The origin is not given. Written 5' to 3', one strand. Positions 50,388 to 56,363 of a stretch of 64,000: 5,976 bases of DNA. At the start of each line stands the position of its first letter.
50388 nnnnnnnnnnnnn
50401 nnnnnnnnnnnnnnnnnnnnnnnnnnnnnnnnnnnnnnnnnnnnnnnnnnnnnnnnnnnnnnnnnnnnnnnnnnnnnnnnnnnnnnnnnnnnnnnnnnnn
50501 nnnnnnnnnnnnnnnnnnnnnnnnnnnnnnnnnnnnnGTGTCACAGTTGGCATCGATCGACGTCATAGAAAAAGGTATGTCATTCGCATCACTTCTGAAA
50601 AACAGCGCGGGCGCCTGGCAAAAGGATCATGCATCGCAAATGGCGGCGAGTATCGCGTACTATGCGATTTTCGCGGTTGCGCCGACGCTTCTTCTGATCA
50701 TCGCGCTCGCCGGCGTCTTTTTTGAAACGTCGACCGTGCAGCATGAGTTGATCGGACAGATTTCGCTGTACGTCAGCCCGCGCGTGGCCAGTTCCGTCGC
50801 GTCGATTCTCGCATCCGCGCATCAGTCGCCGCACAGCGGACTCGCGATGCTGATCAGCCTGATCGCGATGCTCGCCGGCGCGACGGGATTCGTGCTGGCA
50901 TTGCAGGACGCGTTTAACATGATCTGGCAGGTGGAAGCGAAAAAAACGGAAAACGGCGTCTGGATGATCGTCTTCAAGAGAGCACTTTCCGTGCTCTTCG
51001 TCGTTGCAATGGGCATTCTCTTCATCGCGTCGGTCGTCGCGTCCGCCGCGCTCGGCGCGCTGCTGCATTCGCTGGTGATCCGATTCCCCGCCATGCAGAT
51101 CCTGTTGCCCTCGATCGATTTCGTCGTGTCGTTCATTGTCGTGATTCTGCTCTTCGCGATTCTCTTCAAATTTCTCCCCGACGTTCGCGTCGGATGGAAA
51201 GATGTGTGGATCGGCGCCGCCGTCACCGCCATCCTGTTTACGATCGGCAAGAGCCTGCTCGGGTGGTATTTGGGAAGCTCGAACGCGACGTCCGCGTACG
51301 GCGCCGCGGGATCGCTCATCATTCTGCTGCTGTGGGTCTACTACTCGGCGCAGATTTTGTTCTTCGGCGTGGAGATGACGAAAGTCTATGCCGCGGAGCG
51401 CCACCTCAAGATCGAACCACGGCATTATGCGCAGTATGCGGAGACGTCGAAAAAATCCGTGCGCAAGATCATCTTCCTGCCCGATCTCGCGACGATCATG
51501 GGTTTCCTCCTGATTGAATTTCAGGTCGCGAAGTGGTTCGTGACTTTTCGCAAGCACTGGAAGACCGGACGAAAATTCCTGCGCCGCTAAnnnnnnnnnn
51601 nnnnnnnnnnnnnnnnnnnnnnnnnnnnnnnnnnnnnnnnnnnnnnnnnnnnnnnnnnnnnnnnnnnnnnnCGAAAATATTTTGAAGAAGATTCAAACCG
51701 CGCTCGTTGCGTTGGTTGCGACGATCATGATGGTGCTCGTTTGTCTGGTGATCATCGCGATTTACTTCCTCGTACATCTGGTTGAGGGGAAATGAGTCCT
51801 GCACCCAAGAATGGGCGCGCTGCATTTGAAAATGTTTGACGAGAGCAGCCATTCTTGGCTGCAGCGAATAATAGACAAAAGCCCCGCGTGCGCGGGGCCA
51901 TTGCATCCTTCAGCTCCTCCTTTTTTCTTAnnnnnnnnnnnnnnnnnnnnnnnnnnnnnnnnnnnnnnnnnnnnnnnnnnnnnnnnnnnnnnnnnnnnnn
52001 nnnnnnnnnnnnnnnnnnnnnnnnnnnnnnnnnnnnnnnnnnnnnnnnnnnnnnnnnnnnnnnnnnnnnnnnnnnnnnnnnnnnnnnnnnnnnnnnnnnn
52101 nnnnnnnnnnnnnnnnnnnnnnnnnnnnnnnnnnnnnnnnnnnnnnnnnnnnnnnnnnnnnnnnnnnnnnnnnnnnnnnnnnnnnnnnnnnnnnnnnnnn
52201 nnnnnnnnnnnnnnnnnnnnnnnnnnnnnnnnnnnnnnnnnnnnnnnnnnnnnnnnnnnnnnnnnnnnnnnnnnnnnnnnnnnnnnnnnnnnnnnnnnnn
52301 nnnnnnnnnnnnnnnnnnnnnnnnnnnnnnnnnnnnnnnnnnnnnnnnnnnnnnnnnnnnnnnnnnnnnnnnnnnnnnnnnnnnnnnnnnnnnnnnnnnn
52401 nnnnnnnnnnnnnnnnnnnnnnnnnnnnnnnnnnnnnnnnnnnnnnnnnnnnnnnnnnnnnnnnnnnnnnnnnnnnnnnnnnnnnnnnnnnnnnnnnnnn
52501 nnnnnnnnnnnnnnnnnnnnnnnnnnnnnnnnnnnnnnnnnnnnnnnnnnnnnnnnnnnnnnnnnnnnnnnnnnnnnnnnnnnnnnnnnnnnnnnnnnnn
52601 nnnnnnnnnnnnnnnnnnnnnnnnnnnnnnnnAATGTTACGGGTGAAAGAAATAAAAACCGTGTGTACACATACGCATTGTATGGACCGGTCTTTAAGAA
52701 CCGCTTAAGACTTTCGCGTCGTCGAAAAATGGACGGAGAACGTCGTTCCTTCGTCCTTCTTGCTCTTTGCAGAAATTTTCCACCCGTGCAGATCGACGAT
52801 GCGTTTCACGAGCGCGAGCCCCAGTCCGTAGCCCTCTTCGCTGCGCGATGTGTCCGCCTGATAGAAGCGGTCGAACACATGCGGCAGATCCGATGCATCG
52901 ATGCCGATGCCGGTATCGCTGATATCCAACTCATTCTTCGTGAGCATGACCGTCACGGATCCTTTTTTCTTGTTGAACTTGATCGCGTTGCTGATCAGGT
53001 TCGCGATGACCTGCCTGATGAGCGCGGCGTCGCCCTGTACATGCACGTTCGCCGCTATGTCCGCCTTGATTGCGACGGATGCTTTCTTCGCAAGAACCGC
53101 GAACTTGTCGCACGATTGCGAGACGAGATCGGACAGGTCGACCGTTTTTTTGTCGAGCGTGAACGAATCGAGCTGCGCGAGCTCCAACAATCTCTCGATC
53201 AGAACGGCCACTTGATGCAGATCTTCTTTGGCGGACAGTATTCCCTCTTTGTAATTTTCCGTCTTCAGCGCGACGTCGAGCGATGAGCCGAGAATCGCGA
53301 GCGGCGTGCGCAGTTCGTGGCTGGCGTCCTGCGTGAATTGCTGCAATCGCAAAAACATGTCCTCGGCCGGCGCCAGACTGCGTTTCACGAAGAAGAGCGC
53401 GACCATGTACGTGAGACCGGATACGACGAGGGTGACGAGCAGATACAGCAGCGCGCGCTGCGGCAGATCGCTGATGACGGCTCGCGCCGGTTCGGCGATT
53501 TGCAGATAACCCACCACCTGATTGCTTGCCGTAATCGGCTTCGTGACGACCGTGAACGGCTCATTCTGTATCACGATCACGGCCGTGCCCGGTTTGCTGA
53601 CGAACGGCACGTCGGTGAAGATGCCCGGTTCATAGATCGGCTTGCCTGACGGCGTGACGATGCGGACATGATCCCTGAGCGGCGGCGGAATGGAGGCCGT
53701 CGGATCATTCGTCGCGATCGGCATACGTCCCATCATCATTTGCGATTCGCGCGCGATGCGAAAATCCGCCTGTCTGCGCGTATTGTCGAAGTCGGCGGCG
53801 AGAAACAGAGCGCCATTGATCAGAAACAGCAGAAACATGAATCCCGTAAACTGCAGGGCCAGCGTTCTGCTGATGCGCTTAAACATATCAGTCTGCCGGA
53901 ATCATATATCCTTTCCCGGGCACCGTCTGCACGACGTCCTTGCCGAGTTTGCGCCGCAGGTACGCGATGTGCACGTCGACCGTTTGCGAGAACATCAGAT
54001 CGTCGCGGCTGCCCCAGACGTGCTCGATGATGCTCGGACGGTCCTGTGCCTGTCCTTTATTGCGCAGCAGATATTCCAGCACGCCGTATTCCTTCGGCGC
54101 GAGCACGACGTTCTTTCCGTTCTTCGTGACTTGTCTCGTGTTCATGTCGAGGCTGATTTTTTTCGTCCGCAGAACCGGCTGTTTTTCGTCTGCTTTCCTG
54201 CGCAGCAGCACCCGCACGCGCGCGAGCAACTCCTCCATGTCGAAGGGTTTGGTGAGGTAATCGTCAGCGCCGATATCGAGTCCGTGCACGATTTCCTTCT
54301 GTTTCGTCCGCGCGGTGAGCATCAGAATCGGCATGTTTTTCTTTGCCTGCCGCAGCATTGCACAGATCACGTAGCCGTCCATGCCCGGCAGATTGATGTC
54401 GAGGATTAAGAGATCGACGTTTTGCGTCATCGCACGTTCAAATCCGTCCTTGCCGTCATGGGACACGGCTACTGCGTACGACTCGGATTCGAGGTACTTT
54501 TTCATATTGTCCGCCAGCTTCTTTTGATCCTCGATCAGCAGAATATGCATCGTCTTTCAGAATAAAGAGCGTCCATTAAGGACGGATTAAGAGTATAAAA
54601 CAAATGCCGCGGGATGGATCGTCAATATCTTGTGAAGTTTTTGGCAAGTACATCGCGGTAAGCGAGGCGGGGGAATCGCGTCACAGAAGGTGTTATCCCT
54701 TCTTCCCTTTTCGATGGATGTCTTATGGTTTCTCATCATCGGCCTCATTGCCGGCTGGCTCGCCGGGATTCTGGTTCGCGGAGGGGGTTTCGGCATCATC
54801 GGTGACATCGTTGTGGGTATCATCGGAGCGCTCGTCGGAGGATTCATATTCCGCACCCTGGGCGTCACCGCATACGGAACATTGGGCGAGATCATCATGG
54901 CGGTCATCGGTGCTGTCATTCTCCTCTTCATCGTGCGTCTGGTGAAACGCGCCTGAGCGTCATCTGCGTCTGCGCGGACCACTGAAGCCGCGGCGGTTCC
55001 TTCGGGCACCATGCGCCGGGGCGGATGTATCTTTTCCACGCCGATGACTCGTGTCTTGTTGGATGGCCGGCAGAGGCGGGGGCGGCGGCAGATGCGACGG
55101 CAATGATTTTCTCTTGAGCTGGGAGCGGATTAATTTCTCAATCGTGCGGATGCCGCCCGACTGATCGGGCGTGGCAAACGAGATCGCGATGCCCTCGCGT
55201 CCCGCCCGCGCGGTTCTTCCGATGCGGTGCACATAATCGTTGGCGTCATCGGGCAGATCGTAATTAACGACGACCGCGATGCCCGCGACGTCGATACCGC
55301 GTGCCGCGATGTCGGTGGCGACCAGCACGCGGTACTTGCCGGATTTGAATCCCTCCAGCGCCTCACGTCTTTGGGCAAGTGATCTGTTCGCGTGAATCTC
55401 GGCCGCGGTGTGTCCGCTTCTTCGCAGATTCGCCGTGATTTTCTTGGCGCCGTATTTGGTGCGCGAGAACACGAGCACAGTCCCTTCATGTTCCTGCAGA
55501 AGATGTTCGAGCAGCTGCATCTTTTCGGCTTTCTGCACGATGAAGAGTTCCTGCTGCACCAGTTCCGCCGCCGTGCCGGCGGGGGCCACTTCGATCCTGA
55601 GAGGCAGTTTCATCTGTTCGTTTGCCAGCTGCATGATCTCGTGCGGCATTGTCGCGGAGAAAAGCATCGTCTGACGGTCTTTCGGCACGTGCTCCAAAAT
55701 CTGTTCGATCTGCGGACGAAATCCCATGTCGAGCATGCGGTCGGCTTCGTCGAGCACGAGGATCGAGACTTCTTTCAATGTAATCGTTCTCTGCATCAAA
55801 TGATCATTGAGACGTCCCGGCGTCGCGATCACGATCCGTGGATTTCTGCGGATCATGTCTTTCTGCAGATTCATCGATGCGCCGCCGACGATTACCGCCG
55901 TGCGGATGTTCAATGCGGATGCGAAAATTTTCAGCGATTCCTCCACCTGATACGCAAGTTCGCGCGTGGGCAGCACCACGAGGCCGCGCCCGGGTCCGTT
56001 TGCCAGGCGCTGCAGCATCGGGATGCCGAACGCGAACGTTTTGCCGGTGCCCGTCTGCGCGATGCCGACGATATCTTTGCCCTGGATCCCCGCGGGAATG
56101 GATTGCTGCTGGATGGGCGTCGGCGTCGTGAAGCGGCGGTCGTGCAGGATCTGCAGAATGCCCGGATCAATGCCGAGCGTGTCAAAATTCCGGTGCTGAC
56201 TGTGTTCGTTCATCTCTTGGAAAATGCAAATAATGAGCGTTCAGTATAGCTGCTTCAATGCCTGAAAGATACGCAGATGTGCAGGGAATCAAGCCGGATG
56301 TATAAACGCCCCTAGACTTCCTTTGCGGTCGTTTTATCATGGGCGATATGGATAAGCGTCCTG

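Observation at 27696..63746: G-free, C/U-rich leaders replace Shine-Dalgarno sequences upstream of many start codons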

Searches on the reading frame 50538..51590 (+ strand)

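Call 9: search_protein_families(library=pfam, proteins=[window:50538-51590:+])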
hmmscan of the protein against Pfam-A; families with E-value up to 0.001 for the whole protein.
window:50538-51590:+ (350 aa): 1 family
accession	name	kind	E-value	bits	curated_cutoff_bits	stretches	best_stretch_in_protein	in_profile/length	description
PF03631.20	Virul_fac_BrkB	-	5.9e-50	170.8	33.7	1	28-286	1-257/259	Virulence factor BrkB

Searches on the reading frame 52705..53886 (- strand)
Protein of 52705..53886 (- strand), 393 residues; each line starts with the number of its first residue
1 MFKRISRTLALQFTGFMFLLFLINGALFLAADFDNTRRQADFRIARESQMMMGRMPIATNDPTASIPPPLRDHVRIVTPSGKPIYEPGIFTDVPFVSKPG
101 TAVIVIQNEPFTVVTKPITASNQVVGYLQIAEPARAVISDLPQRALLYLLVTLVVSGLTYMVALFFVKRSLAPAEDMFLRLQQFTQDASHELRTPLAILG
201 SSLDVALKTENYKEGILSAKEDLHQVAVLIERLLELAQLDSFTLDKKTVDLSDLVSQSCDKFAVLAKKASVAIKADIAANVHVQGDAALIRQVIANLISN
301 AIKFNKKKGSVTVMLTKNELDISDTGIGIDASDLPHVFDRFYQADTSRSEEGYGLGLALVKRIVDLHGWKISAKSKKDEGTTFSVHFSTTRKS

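Call 9: search_protein_families(library=pfam, proteins=[window:52705-53886:-])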
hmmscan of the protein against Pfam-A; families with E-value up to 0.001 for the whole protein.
window:52705-53886:- (393 aa): 3 families
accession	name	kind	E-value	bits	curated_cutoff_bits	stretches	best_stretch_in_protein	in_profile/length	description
PF02518.31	HATPase_c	-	2e-29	102.7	26.4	1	285-388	1-108/111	Histidine kinase-, DNA gyrase B-, and HSP90-like ATPase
PF00512.31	HisKA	-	1e-09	38.7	26.9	1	181-241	2-65/66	His Kinase A (phospho-acceptor) domain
PF18719.7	ArlS_N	-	0.00014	22.5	27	0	74-132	63-129/140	ArlS sensor domain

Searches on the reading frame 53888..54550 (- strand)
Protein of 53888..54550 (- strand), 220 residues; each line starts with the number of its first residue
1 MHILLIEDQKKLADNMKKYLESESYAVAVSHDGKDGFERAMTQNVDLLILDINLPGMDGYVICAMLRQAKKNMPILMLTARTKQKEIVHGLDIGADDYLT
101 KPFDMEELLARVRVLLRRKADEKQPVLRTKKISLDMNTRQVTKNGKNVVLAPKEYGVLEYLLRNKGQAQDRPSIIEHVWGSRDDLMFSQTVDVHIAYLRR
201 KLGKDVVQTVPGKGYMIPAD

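Call 9: search_protein_families(library=pfam, proteins=[window:53888-54550:-])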
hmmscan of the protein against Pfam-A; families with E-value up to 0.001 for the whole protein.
window:53888-54550:- (220 aa): 2 families
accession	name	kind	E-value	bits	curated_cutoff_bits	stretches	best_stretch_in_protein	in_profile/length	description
PF00072.30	Response_reg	-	4.8e-32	110.9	30.2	1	3-113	1-111/111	Response regulator receiver domain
PF00486.34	Trans_reg_C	-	3.3e-20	72.4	26.2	1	145-216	1-76/77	Transcriptional regulatory protein, C terminal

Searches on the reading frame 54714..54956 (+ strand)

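Call 72: search_protein_families(library=pfam, max_evalue=0.01, proteins=[window:54714-54956:+])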
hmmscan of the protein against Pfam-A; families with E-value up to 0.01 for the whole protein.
window:54714-54956:+ (80 aa): 1 family
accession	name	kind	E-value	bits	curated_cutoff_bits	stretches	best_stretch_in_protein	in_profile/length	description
PF04226.18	Transgly_assoc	-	5.8e-16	58.9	25.3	1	32-79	1-49/49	Transglycosylase associated protein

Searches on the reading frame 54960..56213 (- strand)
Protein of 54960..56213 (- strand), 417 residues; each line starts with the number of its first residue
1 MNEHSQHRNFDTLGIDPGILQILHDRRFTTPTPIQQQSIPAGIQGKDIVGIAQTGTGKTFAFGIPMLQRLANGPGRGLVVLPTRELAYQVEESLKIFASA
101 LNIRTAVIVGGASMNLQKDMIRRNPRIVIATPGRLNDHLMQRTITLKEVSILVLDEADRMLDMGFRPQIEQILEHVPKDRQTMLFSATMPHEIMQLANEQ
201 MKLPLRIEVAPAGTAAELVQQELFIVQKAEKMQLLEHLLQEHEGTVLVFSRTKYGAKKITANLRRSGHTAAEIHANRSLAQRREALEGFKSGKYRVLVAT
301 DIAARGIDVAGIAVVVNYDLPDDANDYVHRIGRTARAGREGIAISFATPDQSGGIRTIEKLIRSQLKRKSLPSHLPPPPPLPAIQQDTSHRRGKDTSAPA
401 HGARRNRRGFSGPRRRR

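Call 10: search_protein_families(library=pfam, proteins=[window:54960-56213:-])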
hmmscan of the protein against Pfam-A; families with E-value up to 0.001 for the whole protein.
window:54960-56213:- (417 aa): 3 families
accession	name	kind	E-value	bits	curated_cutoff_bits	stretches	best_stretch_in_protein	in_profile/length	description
PF00270.35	DEAD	-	4.1e-53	180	26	1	32-195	1-166/167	DEAD/DEAH box helicase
PF00271.37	Helicase_C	-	2.4e-30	105.5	23.5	1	231-338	2-110/110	Helicase conserved C-terminal domain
PF04851.21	ResIII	-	6.6e-10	39.6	22.5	1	47-190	25-163/164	Type III restriction enzyme, res subunit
